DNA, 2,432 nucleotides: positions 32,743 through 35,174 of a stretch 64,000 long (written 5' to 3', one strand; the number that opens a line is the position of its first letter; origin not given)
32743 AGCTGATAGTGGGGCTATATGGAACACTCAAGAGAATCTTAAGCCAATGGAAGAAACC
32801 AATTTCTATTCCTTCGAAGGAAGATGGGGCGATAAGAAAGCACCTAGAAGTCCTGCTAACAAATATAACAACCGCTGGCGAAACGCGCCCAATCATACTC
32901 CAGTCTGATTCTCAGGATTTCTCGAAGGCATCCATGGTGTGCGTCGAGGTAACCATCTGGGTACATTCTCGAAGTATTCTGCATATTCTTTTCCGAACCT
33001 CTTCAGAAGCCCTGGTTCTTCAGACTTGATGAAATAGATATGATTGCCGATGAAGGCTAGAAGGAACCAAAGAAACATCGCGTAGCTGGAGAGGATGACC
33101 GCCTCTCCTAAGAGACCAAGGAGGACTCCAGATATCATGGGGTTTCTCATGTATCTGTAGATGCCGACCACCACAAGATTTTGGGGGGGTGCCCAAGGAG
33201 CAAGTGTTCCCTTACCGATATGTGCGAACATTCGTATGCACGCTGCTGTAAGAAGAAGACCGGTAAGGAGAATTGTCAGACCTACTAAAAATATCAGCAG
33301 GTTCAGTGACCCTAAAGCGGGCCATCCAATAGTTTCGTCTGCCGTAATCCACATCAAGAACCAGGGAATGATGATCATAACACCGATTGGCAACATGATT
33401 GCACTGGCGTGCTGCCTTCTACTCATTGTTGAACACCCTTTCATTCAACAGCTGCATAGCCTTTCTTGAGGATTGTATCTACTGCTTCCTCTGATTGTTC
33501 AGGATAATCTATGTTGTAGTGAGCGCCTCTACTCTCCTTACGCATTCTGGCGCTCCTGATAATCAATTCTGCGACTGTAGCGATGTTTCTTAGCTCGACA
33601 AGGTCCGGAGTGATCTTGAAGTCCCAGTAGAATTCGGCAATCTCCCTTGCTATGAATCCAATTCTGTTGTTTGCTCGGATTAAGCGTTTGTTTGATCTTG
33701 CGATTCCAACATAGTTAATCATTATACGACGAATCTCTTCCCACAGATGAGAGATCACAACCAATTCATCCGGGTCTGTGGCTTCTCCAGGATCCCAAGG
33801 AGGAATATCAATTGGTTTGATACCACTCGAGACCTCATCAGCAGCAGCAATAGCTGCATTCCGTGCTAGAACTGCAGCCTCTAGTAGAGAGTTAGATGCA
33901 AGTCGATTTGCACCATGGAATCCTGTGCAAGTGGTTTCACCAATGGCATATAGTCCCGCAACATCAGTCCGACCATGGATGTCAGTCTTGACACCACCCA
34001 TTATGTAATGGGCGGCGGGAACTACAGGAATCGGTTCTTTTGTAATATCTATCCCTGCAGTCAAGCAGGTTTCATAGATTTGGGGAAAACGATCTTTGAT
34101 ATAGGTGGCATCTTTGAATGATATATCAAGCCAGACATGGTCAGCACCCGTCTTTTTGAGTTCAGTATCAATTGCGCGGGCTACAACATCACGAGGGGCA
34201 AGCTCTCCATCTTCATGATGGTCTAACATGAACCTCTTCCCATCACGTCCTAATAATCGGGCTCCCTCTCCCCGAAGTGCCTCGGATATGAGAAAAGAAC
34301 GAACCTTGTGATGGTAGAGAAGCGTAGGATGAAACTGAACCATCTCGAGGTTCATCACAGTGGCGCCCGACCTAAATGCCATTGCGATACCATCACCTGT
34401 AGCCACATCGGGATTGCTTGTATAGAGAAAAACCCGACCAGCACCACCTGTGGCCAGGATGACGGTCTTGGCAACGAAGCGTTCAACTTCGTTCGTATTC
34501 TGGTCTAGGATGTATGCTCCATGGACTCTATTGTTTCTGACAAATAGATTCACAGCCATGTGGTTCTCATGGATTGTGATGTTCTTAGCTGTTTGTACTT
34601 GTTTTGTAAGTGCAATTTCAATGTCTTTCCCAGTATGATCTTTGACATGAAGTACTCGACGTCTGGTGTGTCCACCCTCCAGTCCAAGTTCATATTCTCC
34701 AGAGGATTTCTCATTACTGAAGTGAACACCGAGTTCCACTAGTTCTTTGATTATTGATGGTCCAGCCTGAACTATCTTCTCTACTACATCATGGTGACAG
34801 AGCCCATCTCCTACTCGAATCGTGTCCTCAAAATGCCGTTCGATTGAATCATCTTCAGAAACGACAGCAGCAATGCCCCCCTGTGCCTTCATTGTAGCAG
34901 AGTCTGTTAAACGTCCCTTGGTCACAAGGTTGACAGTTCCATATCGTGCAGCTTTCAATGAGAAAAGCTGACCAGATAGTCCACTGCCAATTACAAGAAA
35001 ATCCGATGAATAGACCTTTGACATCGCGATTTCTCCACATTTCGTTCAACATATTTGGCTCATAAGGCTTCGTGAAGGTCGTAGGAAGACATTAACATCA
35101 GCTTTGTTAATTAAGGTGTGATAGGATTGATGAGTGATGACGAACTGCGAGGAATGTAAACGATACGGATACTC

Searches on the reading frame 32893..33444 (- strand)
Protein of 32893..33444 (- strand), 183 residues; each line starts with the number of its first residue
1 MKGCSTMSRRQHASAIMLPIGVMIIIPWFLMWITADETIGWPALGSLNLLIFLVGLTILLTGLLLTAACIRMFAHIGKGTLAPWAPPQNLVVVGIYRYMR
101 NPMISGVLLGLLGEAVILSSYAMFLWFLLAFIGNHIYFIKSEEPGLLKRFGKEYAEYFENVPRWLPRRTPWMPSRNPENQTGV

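Call 8: search_protein_families(library=pfam, proteins=[window:32893-33444:-], max_evalue=0.001)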
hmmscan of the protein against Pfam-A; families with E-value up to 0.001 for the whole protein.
window:32893-33444:- (183 aa): 1 family
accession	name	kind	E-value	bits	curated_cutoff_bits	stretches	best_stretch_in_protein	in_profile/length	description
PF04191.18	PEMT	-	2.7e-11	44.3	25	1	52-152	3-104/105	Phospholipid methyltransferase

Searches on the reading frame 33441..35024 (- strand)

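Call 8: search_protein_families(library=pfam, proteins=[window:33441-35024:-], max_evalue=0.001)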
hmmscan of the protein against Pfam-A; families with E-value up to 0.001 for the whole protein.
window:33441-35024:- (527 aa): 3 families
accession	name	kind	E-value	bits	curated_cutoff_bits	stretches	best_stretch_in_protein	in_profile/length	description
PF00890.30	FAD_binding_2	-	2.8e-99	333.6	20.4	1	8-380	1-414/414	FAD binding domain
PF02910.25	Succ_DH_flav_C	-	4.2e-13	49.8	20.8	1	429-513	2-92/130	Fumarate reductase flavoprotein C-term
PF07992.20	Pyr_redox_2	-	0.00016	21.7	26.1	0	8-199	2-114/291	Pyridine nucleotide-disulphide oxidoreductase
